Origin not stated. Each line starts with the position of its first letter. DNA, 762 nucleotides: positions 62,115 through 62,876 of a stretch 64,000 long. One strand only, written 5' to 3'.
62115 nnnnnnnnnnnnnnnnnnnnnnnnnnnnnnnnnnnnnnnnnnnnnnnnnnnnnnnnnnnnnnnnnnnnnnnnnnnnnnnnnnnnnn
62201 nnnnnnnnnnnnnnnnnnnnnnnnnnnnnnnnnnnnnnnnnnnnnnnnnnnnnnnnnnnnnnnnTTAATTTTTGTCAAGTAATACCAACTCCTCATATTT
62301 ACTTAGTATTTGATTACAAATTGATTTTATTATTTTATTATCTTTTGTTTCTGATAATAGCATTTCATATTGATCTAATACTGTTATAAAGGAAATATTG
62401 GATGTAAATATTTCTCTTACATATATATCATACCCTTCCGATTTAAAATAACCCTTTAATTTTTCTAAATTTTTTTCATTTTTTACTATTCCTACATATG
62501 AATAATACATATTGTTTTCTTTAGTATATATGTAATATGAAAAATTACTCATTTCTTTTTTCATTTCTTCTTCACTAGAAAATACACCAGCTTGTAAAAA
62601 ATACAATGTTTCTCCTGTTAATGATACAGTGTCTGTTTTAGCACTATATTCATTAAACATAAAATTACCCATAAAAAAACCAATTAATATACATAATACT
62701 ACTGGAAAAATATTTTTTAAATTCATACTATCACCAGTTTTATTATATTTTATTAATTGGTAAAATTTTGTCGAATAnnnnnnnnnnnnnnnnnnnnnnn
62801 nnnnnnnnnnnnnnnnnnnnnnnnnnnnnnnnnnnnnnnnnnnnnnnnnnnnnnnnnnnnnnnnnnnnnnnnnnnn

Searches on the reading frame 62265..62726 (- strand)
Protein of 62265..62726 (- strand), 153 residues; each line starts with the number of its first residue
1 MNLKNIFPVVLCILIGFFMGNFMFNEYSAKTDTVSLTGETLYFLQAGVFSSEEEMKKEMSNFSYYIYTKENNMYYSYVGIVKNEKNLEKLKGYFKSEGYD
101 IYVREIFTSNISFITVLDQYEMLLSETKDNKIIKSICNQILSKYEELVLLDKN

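Call 41: search_protein_families(library=pfam, proteins=[window:62265-62726:-], max_evalue=0.01)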
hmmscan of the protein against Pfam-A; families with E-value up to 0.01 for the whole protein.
window:62265-62726:- (153 aa): 2 families
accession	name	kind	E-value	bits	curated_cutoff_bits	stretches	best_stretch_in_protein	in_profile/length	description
PF05036.18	SPOR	-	4.4e-05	24.2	21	0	74-109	5-38/76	SPOR domain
PF12698.13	ABC2_membrane_3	-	0.006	16.2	31.6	1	6-107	9-109/347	ABC-2 family transporter protein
